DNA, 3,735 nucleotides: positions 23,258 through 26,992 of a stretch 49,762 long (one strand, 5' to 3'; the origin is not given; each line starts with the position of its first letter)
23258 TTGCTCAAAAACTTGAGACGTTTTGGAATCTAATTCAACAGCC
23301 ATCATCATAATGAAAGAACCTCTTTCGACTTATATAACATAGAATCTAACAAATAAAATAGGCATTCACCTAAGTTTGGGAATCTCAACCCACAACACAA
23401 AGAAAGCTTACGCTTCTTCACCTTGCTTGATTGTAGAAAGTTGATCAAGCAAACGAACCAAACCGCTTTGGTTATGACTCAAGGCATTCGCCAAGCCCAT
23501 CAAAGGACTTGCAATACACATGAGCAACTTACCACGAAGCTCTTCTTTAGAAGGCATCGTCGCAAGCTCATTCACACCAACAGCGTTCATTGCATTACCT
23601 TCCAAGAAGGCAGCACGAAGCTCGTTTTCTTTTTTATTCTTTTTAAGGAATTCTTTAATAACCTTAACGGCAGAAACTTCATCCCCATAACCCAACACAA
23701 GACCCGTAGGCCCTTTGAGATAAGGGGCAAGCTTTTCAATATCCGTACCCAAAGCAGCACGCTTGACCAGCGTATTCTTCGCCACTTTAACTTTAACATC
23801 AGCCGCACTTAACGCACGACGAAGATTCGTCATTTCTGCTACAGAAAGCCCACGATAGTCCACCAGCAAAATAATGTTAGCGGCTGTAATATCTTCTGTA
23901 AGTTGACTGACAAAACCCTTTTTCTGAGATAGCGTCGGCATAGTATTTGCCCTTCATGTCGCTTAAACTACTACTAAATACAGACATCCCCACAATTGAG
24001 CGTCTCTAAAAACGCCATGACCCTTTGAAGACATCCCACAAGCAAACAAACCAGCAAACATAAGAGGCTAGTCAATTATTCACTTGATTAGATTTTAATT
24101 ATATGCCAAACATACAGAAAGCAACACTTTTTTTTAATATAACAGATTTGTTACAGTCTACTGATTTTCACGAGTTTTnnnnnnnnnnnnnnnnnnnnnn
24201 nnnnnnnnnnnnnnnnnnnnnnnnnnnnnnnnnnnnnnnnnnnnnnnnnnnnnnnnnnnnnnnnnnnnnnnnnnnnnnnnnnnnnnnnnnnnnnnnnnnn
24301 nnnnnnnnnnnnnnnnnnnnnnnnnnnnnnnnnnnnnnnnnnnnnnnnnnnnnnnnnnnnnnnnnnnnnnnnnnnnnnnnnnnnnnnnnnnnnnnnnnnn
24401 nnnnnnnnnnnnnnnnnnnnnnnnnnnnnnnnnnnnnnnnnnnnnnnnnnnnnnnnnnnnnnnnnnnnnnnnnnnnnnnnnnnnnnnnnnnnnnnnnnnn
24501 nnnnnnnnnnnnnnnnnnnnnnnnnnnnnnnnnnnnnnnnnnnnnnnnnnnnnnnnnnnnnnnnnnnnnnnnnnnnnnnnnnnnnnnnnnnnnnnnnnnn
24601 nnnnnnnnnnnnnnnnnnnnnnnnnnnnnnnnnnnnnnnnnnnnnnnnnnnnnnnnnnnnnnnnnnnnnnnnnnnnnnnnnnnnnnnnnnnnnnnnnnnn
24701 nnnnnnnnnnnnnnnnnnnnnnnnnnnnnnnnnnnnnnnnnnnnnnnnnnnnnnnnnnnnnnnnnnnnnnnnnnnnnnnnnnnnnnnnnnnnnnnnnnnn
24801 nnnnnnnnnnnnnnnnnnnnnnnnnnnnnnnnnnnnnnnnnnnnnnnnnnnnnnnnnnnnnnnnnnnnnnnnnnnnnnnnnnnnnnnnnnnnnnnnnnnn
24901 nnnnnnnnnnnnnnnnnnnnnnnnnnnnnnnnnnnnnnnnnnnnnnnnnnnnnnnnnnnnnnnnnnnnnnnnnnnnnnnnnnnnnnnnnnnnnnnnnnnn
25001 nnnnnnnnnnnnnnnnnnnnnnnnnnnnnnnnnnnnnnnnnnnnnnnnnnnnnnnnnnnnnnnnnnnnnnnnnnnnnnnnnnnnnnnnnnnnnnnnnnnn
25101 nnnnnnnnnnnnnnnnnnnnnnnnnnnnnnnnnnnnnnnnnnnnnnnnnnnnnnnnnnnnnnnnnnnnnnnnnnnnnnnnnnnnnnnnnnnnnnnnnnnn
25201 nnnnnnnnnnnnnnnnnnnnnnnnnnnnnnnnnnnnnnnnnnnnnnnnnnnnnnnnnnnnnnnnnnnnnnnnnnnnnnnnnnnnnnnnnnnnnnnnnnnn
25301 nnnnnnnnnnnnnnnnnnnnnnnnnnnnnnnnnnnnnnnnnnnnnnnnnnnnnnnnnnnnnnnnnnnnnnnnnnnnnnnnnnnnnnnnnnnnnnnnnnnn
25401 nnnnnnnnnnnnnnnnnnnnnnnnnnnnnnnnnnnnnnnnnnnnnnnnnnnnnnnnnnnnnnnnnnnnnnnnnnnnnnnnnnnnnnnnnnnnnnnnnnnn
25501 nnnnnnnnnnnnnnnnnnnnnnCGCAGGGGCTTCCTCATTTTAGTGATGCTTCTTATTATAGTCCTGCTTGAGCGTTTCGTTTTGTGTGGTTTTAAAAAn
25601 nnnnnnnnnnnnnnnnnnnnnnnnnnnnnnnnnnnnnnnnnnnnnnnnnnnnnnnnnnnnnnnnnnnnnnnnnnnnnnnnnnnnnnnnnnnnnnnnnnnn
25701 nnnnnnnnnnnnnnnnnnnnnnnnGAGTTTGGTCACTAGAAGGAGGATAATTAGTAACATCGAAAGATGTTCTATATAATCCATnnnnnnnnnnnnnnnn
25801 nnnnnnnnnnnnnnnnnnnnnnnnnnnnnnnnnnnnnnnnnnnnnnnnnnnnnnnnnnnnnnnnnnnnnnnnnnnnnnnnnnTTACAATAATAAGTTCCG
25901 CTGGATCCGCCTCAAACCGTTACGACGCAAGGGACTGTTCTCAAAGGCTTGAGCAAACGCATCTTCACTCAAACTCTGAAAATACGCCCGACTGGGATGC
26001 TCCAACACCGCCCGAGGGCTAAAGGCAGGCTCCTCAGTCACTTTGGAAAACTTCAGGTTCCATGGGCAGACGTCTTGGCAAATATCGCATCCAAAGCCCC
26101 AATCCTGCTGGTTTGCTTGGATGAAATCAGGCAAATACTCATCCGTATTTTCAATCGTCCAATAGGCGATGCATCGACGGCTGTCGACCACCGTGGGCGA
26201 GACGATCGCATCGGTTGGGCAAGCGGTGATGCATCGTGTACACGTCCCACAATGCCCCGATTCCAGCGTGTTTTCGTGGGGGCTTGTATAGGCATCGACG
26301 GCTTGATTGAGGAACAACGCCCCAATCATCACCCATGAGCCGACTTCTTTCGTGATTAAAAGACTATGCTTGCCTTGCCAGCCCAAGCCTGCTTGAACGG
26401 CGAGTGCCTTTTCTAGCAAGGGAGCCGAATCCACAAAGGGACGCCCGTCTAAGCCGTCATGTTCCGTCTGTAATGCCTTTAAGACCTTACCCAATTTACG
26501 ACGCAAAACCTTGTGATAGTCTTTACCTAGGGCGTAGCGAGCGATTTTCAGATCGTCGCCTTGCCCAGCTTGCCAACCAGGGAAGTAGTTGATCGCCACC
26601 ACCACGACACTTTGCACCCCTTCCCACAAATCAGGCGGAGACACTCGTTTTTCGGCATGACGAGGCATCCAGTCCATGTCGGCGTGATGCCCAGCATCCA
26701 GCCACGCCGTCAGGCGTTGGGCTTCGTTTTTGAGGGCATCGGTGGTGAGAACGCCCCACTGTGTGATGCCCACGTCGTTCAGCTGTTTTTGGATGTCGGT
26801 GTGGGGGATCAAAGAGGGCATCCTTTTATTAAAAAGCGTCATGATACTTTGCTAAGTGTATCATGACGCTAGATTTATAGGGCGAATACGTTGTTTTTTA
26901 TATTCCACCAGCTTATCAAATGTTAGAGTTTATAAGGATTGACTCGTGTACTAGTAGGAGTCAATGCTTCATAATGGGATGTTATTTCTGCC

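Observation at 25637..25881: Third, unlinked copy of the same module, with its peptide promoter abutting the queG stop codon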

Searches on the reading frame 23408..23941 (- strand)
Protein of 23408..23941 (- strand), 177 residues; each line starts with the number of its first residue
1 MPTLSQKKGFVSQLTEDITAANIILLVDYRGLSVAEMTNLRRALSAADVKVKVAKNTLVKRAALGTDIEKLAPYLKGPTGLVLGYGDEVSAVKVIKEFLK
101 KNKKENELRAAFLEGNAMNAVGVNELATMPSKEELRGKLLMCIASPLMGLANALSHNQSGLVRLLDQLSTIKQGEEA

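Call 9: search_protein_families(library=pfam, proteins=[window:23408-23941:-])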
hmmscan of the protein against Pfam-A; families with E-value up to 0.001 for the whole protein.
window:23408-23941:- (177 aa): 1 family
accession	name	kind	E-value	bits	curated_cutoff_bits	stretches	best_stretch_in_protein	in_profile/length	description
PF00466.25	Ribosomal_L10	-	1.7e-27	95.8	22.8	1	5-98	4-98/100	Ribosomal protein L10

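Call 64: find_encoding_contigs(protein=window:23408-23941:-, flank=10000, max_places=10)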
Protein window:23408-23941:- (177 aa): 3 contigs read that carry it; 3 places shown.
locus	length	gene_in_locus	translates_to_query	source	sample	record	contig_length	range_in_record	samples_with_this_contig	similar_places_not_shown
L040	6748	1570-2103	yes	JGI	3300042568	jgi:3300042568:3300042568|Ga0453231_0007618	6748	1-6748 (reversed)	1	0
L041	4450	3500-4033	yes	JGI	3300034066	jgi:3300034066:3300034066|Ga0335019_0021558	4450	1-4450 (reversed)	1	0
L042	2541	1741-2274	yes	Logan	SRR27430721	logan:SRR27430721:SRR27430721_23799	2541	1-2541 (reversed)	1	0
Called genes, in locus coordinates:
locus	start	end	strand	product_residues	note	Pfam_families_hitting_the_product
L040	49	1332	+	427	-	-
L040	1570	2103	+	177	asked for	PF00466:Ribosomal_L10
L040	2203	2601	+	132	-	PF16320:Ribosomal_L12_N, PF00542:Ribosomal_L12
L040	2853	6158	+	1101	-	PF04563:RNA_pol_Rpb2_1, PF04561:RNA_pol_Rpb2_2, PF04565:RNA_pol_Rpb2_3, PF10385:RNA_pol_Rpb2_45, PF00562:RNA_pol_Rpb2_6, PF04560:RNA_pol_Rpb2_7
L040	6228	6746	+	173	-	?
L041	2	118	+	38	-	?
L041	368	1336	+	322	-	PF08331:QueG_DUF1730, PF25160:LdpA_Fe-S-bd (faint), PF13484:Fer4_16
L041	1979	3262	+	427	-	-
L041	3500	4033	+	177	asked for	PF00466:Ribosomal_L10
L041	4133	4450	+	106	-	?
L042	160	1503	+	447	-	-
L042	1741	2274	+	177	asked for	PF00466:Ribosomal_L10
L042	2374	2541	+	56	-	?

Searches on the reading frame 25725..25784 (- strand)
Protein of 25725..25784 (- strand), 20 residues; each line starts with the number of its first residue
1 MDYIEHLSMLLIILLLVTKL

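Call 24: search_protein_families(library=pfam, proteins=[window:25725-25784:-], max_evalue=10)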
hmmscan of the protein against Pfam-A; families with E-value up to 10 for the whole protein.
seq(20 aa): 0 families

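Call 25: search_protein_families(library=ncbifam, proteins=[window:25725-25784:-], max_evalue=10)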
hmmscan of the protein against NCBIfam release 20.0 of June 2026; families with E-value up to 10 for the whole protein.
seq(20 aa): 0 families

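Call 49: list_cluster_members(proteins=[window:25725-25784:-, window:31187-31246:-, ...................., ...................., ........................, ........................, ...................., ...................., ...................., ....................])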
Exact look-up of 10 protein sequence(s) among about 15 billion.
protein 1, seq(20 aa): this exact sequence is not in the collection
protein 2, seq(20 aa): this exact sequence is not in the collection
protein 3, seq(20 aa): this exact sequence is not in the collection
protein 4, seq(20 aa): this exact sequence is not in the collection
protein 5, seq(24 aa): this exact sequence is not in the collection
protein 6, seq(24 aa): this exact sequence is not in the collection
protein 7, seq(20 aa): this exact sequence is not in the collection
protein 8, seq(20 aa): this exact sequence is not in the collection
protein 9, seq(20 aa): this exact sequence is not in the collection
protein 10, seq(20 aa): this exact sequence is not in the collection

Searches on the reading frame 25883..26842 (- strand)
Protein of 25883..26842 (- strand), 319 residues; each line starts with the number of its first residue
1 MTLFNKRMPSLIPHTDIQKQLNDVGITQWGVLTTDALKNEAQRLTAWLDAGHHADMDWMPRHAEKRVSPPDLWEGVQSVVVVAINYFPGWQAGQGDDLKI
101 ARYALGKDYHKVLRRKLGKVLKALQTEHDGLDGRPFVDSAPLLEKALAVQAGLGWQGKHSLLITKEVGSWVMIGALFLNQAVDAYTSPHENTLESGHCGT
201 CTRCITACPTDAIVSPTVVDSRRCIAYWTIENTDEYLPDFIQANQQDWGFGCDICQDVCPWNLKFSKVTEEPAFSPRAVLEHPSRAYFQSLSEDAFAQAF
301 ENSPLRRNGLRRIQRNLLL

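Call 9: search_protein_families(library=pfam, proteins=[window:25883-26842:-])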
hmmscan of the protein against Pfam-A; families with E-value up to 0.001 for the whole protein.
window:25883-26842:- (319 aa): 7 families
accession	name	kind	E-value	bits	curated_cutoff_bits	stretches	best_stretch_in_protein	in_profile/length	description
PF13484.11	Fer4_16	-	5.8e-21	75.5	30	1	197-262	1-66/66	4Fe-4S double cluster binding domain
PF08331.15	QueG_DUF1730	-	1.9e-20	73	25.1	1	66-139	1-77/77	Epoxyqueuosine reductase QueG, DUF1730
PF13237.11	Fer4_10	-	2.8e-05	24.4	25.5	0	195-222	6-40/53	4Fe-4S dicluster domain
PF00037.32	Fer4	-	6.4e-05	23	21.1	0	197-213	7-23/24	4Fe-4S binding domain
PF25160.1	LdpA_Fe-S-bd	-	6.7e-05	23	27.6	0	193-214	23-44/49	LdpA Fe-S cluster-binding domain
PF12838.12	Fer4_7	-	0.00034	21.5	27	0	197-262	1-51/52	4Fe-4S dicluster domain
PF14697.11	Fer4_21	-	0.00086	19.8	35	0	192-213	35-57/59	4Fe-4S dicluster domain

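Call 10: find_encoding_contigs(protein=window:25883-26842:-, flank=10000, max_places=6)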
Protein window:25883-26842:- (319 aa): no gene with exactly this product is on record in the collection.
